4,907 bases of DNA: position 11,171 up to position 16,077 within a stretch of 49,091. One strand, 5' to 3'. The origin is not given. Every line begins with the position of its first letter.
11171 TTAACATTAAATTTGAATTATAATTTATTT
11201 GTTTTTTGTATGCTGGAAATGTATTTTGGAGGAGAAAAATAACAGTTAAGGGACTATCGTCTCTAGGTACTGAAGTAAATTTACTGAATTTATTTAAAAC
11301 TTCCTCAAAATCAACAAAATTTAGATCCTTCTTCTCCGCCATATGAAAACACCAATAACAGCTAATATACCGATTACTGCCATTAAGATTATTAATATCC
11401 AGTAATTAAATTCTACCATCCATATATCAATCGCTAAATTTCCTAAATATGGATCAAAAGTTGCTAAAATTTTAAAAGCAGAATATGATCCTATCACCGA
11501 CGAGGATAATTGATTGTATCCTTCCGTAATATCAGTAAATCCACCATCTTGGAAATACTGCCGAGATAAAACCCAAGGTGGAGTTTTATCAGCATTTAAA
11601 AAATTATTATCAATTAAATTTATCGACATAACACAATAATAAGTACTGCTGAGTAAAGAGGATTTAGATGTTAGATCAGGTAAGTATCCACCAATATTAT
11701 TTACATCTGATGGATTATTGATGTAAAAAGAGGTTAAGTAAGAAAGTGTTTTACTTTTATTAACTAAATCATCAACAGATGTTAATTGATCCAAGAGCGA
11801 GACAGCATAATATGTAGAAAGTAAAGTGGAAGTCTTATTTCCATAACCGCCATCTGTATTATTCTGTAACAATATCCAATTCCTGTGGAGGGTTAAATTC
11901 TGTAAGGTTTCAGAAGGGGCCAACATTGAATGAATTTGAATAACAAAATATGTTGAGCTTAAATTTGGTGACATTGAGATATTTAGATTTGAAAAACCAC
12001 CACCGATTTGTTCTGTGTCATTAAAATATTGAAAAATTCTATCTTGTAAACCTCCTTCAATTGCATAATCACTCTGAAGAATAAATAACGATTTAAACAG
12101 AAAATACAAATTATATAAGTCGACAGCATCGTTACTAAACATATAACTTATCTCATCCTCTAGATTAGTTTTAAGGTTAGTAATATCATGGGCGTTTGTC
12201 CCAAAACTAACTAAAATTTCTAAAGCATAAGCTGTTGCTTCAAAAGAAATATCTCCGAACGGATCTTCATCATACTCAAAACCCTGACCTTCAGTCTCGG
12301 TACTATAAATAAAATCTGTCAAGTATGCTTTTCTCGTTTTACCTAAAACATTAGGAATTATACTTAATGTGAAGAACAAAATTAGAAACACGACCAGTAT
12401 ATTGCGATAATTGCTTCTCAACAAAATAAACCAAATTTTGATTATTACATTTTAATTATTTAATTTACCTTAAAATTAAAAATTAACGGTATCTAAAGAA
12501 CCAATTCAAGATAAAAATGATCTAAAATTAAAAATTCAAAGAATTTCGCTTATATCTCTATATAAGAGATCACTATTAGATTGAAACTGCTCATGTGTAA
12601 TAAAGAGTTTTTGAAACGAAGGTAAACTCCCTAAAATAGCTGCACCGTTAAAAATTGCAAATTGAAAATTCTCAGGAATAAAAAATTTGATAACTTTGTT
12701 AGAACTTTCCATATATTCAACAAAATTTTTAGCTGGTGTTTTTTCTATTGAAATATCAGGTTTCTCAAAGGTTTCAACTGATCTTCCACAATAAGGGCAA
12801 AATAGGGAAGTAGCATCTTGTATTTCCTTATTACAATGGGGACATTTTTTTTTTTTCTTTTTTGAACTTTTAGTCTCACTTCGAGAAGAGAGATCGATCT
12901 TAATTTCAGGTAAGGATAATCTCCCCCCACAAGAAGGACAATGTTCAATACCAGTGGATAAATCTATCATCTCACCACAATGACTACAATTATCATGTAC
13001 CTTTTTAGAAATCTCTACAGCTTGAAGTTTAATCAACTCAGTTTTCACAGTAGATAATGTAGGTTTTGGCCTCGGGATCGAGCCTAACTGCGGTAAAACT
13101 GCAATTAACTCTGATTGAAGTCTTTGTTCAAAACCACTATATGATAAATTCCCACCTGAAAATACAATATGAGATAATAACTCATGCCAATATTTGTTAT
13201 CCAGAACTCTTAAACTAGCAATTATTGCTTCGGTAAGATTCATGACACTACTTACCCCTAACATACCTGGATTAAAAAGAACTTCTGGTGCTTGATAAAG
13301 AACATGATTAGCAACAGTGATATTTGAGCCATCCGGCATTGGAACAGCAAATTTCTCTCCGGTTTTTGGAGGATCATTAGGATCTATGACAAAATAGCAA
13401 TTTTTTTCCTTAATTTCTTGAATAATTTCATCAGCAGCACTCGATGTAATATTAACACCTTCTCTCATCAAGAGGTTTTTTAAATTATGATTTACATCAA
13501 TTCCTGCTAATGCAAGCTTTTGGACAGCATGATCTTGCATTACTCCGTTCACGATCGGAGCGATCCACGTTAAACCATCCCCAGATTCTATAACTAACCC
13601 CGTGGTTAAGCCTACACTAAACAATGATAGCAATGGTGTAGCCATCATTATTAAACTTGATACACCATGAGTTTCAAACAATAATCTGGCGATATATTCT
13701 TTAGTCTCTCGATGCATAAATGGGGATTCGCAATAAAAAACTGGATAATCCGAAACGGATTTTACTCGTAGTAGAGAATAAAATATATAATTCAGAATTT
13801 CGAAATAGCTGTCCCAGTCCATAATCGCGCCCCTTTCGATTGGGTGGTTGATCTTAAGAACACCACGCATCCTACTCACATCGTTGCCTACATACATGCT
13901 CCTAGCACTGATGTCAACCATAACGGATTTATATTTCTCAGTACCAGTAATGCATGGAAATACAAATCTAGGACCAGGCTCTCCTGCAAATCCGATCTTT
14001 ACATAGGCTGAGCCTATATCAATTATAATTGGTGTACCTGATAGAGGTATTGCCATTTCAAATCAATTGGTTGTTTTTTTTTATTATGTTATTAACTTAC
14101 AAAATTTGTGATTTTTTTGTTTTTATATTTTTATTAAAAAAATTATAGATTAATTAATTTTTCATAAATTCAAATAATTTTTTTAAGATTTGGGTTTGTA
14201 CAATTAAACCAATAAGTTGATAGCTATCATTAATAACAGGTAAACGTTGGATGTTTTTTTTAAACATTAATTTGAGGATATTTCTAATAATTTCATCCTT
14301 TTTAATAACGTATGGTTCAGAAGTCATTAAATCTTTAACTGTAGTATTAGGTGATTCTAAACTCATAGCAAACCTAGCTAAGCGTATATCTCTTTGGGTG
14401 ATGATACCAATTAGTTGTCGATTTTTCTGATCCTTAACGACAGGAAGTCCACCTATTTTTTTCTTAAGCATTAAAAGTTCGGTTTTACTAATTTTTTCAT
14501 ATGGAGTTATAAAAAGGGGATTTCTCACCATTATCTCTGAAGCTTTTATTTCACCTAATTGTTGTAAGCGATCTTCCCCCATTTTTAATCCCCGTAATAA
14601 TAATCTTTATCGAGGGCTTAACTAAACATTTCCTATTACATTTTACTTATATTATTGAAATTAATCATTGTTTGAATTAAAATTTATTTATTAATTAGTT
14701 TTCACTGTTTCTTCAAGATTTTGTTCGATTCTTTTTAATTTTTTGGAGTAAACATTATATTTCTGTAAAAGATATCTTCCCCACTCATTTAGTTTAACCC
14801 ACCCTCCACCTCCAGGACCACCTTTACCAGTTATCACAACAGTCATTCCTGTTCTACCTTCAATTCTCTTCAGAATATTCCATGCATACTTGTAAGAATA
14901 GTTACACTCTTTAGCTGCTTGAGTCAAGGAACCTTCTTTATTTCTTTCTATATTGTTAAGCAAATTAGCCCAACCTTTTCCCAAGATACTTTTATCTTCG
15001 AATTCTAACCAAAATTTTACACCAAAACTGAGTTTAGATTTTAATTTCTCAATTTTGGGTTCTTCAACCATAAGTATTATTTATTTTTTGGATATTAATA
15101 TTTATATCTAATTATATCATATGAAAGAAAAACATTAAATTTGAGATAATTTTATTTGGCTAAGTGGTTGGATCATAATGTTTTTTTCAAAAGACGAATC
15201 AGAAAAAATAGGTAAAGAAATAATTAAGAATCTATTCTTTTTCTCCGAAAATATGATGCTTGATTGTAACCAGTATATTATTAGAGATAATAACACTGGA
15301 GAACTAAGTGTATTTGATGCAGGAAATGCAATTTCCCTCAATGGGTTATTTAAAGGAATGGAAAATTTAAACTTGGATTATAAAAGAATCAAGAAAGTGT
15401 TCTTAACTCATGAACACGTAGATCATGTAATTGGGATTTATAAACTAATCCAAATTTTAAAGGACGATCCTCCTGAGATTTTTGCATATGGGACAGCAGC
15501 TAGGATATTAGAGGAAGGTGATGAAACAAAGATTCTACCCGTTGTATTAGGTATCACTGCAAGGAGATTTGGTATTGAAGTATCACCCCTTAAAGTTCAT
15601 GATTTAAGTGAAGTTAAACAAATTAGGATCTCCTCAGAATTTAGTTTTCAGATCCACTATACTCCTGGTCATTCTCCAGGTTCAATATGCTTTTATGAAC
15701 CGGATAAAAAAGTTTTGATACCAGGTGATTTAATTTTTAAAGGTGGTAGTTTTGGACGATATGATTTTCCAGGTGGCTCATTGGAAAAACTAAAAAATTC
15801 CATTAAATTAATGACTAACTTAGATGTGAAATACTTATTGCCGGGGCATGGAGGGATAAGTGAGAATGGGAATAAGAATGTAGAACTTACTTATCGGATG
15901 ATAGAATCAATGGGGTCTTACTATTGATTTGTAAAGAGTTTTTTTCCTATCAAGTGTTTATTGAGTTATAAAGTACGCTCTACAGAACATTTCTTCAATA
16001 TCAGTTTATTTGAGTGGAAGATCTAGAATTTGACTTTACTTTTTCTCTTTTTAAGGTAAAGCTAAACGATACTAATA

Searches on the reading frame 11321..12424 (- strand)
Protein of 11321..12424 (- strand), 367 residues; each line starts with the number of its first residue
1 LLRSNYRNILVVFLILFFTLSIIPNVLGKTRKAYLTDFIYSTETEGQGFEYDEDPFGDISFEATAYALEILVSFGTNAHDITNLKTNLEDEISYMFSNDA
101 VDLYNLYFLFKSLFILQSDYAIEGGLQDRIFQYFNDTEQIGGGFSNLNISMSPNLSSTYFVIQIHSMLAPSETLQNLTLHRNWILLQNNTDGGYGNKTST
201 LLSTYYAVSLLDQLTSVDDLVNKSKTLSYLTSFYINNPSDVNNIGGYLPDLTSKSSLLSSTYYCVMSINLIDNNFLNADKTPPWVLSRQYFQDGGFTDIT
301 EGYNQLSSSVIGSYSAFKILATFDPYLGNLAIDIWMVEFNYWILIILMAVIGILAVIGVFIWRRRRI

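Call 17: search_protein_families(library=pfam, proteins=[window:11321-12424:-], max_evalue=0.01)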
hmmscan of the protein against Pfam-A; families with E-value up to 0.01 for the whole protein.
window:11321-12424:- (367 aa): 1 family
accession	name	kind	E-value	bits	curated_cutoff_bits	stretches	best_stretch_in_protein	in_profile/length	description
PF00432.27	Prenyltrans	-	9.8e-14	51.9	26.5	2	181-298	56-169/304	Prenyltransferase alpha-alpha toroid domain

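Call 80: search_protein_families(library=ncbifam, proteins=[window:11321-12424:-], max_evalue=0.01)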
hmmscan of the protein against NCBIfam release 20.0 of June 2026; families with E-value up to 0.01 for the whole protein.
window:11321-12424:- (367 aa): 0 families

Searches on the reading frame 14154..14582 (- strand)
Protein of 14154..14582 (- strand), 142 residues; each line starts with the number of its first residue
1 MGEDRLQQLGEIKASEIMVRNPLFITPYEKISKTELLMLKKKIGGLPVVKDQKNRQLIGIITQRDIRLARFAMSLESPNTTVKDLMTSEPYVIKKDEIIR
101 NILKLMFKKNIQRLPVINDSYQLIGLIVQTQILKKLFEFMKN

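Call 17: search_protein_families(library=pfam, proteins=[window:14154-14582:-], max_evalue=0.01)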
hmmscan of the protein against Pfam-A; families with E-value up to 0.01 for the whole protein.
window:14154-14582:- (142 aa): 1 family
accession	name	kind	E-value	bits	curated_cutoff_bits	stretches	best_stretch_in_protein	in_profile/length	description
PF00571.33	CBS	-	4.2e-25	88.3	24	2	14-69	1-54/57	CBS domain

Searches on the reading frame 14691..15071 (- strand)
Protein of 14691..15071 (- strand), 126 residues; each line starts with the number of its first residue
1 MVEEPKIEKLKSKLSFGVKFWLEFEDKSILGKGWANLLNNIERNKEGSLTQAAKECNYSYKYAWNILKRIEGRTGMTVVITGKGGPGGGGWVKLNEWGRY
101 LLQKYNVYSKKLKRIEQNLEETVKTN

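Call 17: search_protein_families(library=pfam, proteins=[window:14691-15071:-], max_evalue=0.01)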
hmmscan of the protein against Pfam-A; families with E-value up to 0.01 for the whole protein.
window:14691-15071:- (126 aa): 1 family
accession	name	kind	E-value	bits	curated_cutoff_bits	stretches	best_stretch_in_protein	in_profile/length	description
PF00126.33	HTH_1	-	7.8e-05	23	26.6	1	45-81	12-48/60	Bacterial regulatory helix-turn-helix protein, lysR family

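Call 80: search_protein_families(library=ncbifam, proteins=[window:14691-15071:-], max_evalue=0.01)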
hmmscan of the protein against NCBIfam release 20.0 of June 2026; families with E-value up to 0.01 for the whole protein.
window:14691-15071:- (126 aa): 2 families
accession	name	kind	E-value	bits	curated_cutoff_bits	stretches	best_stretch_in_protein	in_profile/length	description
TIGR00637.1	ModE_repress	subfamily_domain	3e-17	62.5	98.5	1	31-123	3-92/100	ModE molybdate transport repressor domain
NF007957.0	PRK10676.1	equivalog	1.9e-09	37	369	1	36-110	23-94/263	molybdenum-dependent transcriptional regulator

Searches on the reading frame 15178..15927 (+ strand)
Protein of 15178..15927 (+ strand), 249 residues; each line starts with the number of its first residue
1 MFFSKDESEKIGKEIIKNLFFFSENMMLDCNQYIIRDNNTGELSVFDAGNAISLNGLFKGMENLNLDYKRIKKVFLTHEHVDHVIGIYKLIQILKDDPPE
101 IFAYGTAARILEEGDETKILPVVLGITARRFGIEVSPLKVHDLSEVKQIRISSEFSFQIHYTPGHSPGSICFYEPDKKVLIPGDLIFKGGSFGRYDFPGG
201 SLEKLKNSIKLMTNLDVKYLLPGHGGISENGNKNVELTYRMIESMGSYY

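Call 17: search_protein_families(library=pfam, proteins=[window:15178-15927:+], max_evalue=0.01)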
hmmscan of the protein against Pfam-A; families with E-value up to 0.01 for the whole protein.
window:15178-15927:+ (249 aa): 3 families
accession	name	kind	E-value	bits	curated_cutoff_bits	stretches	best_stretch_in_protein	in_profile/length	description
PF00753.33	Lactamase_B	-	2e-25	90.4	22.7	1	29-224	5-196/196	Metallo-beta-lactamase superfamily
PF19583.5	ODP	-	9.4e-10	39.1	27.2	1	28-186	1-137/194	ODP family beta lactamase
PF12706.13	Lactamase_B_2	-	0.00022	21.3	27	1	65-131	25-83/200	Beta-lactamase superfamily domain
